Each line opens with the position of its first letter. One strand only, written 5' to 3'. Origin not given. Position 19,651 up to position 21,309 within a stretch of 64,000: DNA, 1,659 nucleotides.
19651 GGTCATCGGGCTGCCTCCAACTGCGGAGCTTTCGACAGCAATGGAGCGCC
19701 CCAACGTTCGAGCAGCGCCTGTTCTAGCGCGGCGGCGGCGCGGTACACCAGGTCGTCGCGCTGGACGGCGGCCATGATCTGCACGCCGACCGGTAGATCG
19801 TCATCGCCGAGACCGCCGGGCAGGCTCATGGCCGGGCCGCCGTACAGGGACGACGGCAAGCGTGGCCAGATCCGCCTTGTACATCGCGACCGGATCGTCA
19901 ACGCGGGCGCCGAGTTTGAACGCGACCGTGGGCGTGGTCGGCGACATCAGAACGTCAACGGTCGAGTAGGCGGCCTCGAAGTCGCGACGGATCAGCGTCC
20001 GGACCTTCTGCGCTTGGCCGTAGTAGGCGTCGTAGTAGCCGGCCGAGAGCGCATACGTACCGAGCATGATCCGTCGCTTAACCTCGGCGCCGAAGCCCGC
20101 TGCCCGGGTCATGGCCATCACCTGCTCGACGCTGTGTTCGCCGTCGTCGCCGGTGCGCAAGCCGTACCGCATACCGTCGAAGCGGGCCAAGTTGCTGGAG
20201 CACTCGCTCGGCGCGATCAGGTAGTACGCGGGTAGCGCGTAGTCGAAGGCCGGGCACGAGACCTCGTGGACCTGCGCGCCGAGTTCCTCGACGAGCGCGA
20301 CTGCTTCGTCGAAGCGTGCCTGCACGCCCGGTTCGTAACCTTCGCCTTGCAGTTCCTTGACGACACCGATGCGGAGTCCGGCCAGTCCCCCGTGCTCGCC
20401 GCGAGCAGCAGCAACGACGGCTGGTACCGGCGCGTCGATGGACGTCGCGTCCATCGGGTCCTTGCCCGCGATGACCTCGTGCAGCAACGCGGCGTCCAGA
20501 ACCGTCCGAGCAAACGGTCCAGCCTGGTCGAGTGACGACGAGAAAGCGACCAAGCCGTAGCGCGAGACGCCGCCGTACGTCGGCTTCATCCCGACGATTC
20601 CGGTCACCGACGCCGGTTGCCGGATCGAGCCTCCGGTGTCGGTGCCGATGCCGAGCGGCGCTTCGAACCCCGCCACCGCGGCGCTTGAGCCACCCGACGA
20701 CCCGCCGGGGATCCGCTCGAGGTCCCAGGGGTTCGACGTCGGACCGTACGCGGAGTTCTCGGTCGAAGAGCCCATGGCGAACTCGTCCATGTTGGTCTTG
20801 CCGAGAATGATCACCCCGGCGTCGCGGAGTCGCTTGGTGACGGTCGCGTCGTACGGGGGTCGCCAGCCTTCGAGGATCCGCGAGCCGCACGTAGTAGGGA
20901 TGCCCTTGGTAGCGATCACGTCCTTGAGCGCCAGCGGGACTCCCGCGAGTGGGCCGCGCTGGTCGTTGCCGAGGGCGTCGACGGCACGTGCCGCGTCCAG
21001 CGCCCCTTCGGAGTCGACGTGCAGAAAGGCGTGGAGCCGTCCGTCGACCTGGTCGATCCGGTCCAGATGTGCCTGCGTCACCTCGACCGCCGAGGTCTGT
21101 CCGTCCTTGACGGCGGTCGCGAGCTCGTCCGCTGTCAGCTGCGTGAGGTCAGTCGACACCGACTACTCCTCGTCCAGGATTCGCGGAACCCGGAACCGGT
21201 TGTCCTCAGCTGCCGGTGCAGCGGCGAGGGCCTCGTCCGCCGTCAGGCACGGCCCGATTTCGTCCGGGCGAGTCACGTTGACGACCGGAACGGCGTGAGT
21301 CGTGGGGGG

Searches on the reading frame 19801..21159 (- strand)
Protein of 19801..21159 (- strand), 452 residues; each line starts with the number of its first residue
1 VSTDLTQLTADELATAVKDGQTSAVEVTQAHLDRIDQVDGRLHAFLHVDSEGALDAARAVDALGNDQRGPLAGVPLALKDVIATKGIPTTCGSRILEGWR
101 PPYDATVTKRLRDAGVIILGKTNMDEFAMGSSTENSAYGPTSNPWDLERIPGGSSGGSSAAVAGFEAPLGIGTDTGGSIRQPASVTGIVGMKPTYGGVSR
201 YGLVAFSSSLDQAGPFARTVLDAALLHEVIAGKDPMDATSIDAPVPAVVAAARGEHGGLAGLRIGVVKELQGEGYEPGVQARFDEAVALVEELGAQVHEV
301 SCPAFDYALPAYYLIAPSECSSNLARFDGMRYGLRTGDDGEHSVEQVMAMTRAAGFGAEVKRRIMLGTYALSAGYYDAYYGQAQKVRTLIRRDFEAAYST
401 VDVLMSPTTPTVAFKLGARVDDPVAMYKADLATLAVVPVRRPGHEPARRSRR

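Call 64: search_protein_families(library=pfam, proteins=[window:19801-21159:-])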
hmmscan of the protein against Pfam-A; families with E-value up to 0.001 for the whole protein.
window:19801-21159:- (452 aa): 1 family
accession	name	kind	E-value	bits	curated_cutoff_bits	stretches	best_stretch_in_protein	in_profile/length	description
PF01425.27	Amidase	-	1.8e-146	489.2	27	1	26-440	1-410/445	Amidase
